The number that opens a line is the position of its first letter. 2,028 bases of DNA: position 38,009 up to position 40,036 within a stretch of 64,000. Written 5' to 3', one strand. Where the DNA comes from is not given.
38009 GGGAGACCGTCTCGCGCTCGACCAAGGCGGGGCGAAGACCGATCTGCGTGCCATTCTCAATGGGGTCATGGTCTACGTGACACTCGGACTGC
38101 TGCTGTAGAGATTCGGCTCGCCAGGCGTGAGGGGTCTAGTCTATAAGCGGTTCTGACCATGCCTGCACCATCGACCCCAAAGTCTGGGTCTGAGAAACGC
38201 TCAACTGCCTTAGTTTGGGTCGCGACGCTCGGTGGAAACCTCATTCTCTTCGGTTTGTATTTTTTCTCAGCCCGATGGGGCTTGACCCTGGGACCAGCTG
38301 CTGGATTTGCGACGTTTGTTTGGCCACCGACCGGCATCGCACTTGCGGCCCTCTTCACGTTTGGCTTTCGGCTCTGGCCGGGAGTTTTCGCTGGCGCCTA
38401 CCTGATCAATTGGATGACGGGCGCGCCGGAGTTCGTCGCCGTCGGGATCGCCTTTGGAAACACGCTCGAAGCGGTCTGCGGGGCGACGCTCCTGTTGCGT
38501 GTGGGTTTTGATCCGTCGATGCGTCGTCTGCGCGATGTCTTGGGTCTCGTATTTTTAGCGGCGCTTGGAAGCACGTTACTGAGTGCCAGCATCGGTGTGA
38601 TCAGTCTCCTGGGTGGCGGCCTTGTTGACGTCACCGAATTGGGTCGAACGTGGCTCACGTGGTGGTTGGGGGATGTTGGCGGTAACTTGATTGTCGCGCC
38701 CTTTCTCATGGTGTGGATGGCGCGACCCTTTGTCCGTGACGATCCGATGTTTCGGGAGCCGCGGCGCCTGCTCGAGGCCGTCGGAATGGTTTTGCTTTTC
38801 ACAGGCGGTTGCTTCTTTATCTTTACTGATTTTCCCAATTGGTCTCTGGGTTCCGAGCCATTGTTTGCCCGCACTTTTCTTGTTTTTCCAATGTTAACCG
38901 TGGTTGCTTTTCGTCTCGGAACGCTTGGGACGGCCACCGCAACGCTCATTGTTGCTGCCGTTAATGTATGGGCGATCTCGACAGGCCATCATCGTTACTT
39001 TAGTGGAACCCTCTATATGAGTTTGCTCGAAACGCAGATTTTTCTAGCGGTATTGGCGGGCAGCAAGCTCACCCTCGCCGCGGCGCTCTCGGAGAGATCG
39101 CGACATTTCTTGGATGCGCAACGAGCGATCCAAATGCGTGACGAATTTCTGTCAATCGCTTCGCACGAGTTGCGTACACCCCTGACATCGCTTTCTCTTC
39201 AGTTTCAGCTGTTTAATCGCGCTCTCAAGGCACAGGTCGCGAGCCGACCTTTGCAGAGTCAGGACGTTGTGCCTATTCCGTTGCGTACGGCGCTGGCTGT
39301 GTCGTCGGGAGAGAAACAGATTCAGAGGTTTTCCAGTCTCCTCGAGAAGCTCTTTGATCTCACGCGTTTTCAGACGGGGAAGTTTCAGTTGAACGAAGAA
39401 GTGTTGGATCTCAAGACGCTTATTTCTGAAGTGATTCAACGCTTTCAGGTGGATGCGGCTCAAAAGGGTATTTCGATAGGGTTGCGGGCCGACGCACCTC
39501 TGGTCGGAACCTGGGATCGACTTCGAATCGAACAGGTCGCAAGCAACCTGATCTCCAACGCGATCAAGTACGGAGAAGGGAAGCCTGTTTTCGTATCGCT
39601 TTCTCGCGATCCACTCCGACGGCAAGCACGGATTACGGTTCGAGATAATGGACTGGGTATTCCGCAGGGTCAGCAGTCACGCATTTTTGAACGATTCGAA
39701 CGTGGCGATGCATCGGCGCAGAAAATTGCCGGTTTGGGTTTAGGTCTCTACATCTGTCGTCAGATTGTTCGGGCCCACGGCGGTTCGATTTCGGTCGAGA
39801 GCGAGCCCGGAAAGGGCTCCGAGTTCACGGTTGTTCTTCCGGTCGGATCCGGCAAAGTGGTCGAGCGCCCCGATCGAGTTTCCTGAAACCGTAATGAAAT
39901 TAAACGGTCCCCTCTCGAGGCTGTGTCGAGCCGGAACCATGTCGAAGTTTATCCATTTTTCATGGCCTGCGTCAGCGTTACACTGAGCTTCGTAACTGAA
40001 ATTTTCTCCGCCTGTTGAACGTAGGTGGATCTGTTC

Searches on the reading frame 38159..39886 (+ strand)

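Call 31: search_protein_families(library=padloc, proteins=[window:38159-39886:+], max_evalue=0.001)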
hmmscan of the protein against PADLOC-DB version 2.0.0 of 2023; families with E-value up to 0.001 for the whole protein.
window:38159-39886:+ (575 aa): 1 family
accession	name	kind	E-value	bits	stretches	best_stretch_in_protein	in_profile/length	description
PDLC04647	PDC-M43B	-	0.0001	19.4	1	411-549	183-320/347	-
